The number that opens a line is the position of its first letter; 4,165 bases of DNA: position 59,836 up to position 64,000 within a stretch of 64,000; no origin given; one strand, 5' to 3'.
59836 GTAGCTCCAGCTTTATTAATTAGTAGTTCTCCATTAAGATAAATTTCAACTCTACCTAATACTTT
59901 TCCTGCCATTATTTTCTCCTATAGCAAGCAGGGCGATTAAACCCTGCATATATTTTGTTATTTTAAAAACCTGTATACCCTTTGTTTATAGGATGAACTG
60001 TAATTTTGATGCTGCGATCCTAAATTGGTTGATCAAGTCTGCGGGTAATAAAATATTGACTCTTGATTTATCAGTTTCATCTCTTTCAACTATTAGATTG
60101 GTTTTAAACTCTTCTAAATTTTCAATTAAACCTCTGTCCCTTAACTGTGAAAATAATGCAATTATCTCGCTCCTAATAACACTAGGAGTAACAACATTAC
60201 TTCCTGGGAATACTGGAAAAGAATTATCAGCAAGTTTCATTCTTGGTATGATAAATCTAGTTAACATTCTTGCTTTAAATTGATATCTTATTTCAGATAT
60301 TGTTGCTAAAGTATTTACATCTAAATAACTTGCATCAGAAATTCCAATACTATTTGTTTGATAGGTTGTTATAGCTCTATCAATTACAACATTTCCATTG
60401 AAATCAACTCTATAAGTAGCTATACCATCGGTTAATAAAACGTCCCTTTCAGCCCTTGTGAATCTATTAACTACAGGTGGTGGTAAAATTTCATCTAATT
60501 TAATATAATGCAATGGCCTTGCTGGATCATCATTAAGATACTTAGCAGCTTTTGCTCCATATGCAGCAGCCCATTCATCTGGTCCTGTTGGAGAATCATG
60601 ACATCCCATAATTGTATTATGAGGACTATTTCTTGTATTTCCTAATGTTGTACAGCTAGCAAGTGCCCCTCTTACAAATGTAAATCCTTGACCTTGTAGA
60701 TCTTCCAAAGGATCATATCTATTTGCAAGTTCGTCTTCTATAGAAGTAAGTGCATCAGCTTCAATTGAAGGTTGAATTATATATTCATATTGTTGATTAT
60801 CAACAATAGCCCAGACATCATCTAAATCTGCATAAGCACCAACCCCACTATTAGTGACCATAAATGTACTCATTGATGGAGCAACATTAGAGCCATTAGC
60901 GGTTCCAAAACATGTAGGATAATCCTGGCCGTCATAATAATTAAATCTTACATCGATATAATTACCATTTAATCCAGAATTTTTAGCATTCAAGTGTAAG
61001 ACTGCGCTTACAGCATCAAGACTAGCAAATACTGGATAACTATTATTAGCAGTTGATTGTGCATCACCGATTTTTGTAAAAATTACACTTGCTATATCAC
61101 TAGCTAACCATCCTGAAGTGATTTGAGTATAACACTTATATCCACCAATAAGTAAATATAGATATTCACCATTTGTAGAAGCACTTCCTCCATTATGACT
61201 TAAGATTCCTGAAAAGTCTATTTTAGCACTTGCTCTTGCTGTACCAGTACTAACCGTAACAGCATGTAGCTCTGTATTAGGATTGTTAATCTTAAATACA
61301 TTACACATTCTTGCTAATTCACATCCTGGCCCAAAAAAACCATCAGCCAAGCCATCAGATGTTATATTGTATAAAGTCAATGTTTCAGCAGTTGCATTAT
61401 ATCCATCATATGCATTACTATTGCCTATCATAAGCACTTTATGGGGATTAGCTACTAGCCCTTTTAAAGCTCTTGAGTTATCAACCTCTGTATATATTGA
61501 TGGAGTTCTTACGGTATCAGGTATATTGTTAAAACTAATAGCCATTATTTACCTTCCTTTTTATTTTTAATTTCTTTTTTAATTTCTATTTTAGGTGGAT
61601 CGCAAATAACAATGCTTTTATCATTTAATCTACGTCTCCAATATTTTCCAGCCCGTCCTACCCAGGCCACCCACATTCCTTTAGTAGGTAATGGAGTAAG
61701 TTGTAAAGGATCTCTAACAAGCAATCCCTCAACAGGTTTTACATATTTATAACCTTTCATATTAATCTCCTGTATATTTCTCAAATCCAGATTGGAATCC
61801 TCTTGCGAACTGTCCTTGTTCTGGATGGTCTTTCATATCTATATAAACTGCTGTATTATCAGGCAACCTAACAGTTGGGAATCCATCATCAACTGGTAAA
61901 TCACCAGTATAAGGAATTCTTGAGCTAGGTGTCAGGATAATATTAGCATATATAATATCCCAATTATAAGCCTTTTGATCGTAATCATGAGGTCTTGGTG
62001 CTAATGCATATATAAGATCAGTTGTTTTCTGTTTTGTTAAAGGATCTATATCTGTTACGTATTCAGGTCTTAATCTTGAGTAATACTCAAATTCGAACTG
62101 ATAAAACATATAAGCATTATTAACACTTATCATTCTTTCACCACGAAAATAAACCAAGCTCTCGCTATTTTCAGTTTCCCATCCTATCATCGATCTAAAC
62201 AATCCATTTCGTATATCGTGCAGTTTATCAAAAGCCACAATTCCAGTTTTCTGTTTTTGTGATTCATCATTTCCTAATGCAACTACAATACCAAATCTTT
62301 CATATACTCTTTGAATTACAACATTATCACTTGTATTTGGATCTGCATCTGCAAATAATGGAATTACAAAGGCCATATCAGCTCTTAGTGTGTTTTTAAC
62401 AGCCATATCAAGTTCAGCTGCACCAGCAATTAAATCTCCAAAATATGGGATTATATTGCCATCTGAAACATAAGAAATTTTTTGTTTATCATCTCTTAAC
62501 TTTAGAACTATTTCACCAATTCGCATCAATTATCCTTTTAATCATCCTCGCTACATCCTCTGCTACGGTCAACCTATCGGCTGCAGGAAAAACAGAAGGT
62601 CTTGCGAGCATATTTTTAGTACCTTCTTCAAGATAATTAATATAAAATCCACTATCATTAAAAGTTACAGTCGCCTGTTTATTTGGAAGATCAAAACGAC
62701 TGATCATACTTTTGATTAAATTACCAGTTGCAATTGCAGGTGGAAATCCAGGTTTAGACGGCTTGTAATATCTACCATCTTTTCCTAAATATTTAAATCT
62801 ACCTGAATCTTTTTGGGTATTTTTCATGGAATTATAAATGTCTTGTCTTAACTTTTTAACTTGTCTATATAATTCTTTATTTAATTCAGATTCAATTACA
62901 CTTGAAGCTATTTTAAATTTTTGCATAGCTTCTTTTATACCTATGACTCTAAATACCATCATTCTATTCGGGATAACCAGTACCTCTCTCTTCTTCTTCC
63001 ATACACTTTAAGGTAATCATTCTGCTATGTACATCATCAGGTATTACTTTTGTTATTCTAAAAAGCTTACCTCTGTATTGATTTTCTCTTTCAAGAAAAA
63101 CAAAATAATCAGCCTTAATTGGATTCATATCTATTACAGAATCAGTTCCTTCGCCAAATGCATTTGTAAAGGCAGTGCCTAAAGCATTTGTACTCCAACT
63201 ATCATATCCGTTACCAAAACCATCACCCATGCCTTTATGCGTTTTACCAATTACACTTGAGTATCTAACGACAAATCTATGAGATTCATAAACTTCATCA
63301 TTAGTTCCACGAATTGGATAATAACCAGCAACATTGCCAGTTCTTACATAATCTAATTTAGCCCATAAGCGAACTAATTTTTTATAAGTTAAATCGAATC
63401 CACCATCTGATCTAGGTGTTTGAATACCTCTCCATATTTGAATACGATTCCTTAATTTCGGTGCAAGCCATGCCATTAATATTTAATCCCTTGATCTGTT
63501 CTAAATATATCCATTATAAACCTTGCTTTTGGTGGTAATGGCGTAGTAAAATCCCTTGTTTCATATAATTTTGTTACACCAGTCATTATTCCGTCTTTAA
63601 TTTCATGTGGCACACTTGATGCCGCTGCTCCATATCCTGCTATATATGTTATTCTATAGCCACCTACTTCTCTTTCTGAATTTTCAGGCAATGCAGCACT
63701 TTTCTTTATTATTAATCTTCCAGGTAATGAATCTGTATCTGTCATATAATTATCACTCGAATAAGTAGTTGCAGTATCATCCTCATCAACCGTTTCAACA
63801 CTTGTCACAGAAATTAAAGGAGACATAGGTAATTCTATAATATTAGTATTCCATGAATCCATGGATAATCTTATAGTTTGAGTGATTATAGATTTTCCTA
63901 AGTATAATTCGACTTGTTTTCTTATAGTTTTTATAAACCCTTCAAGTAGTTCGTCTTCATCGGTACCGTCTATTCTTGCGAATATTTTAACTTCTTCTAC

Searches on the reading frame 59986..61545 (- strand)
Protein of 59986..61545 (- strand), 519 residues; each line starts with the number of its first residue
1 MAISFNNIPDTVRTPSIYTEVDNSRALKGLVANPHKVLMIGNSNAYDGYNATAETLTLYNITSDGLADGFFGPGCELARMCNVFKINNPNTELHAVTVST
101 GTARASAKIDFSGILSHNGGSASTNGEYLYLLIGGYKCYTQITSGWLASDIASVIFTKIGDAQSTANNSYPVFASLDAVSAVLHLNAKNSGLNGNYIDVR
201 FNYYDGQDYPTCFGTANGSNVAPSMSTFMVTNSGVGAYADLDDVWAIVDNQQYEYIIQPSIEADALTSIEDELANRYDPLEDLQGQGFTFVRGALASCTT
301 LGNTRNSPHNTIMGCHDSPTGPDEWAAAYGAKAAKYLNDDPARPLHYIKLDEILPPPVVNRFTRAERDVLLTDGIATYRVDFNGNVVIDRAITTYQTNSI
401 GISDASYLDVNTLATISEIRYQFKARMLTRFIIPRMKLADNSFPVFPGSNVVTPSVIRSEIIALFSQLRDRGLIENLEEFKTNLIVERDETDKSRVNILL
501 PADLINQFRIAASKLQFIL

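Call 16: search_protein_families(library=pfam, proteins=[window:59986-61545:-], max_evalue=0.01)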
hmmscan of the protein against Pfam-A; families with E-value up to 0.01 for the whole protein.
window:59986-61545:- (519 aa): 2 families
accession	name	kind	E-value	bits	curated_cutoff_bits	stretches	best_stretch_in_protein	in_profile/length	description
PF17482.7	Phage_sheath_1C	-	1.5e-14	54.3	26.9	1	403-512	2-98/104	Phage tail sheath C-terminal domain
PF04984.19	Phage_sheath_1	-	4.6e-14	53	31.4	1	239-394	6-168/168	Phage tail sheath protein subtilisin-like domain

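Call 26: search_dna_similar(query=window:59986-61545:-, collection=phages, mode=protein, max_rows=15)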
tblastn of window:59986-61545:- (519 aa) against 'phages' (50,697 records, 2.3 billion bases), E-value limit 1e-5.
Records with a match: 187; places in all: 189; records where one place covers at least 80% of the query: 179.
Best place of each record, by identity: <60% 187.
By first word of the organism name: Ralstonia 99; Vibrio 13; Escherichia 10; Yersinia 8; Shigella 7; Salmonella 7; Enterobacteria 6; Burkholderia 5; Bordetella 3; Bacteriophage 3; and 21 more.
By host as written in the record: Ralstonia solanacearum 70; - 12; Vibrio sp. 9; Escherichia coli 6; Ralstonia solanacearum Race 3, Biovar 1 6; Yersinia pestis EV76-CN 4; Salmonella enterica subsp. enterica serovar Typhimurium 4; Bordetella bronchiseptica 3; and 64 more.
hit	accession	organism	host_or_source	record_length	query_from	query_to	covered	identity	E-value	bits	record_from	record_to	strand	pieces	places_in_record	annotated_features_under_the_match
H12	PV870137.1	Bordetella phage vB_BbrM_PBb002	Bordetella bronchiseptica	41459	1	519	100%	37.4%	3e-82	285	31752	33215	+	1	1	tail sheath subtilisin-like domain protein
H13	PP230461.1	Bordetella phage PY223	Bordetella bronchiseptica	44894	1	519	100%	37.4%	5e-82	284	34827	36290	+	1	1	tail sheath protein subtilisin-like domain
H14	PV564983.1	Bordetella phage PBb001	Bordetella bronchiseptica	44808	1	519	100%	37.4%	8e-82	283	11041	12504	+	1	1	tail sheath protein subtilisin-like domain protein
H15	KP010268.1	Shigella phage SfMu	Shigella flexneri serotype 4a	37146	3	519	100%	36.4%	2e-75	265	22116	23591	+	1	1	tail sheath protein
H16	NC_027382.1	Shigella phage SfMu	Shigella flexneri serotype 4a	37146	3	519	100%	36.4%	2e-75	265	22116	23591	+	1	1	tail sheath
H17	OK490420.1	Klebsiella phage Kp4866-3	Klebsiella pneumoniae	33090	4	519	99%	36.3%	1e-73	259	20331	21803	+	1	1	record has no annotation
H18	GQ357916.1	Escherichia phage D108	Escherichia coli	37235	3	519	100%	36.0%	1e-77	271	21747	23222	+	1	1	L: tail sheath protein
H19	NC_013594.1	Escherichia phage D108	Escherichia coli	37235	3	519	100%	36.0%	1e-77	271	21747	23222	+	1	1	L: tail sheath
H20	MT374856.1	Yersinia phage vB_YpM_23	Yersinia pestis EV76-CN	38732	3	519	100%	36.0%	2e-75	265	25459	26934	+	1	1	hypothetical protein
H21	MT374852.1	Yersinia phage vB_YpM_3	Yersinia pestis EV76-CN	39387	3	519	100%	36.0%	2e-75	265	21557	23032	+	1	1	hypothetical protein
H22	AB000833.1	Escherichia phage Mu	-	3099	3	519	100%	36.0%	2e-76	264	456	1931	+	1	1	L: sheath protein gpL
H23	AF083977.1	Escherichia phage Mu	Escherichia sp.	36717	3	519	100%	36.0%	3e-75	264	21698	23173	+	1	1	tail sheath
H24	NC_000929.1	Escherichia phage Mu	Escherichia coli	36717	3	519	100%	36.0%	3e-75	264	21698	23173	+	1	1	tail sheath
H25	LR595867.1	Escherichia virus Mu_3F6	-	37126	3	519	100%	36.0%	3e-75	264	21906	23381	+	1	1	Tail sheath protein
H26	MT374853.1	Yersinia phage vB_YpM_5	Yersinia pestis EV76-CN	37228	3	519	100%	36.0%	1e-74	263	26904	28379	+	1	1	hypothetical protein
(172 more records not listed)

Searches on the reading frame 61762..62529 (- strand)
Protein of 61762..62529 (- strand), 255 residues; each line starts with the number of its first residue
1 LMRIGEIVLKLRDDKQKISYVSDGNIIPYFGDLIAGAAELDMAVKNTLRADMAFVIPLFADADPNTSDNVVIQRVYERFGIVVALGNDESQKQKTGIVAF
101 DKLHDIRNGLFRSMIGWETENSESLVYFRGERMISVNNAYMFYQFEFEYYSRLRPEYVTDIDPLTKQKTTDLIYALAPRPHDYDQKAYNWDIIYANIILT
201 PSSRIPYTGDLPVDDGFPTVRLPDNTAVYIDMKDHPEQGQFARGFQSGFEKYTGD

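Call 64: search_protein_families(library=pfam, proteins=[window:61762-62529:-], max_evalue=0.001)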
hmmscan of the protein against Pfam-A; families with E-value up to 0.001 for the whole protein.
window:61762-62529:- (255 aa): 1 family
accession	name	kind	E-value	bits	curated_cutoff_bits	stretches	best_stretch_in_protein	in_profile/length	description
PF23840.1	Phage_tail_terminator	-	2.8e-16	60.2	27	1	28-151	20-143/150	Phage tail terminator protein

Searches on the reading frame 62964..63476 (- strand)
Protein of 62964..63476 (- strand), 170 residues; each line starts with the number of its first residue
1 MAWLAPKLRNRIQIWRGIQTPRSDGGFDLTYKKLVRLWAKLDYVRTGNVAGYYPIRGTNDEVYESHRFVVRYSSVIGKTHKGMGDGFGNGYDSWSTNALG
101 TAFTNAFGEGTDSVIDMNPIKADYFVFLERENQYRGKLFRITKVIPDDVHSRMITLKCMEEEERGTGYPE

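Call 50: find_encoding_contigs(protein=window:62964-63476:-, flank=10000, max_places=4)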
Protein window:62964-63476:- (170 aa): 2 contigs read that carry it; 1 place shown.
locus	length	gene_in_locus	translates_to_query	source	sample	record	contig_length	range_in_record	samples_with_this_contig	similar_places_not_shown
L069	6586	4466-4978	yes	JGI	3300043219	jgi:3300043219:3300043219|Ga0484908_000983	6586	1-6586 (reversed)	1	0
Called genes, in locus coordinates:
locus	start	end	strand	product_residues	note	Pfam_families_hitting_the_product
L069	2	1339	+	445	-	?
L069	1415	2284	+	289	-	-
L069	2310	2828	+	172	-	-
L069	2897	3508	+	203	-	-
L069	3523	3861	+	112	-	-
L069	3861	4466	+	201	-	PF05135:Phage_connect_1, PF24163:HCP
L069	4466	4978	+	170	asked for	PF05521:Phage_HCP (faint)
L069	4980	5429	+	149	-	-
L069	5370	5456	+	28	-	-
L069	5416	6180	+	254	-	PF23840:Phage_tail_terminator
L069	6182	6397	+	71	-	PF10948:DUF2635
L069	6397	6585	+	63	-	?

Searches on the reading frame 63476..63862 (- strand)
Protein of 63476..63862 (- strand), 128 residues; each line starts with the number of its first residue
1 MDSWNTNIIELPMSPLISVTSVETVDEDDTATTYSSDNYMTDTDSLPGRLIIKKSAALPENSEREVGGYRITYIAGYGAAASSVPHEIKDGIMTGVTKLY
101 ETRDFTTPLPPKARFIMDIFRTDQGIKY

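Call 48: find_encoding_contigs(protein=window:63476-63862:-, flank=10000, max_places=4)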
Protein window:63476-63862:- (128 aa): no gene with exactly this product is on record in the collection.
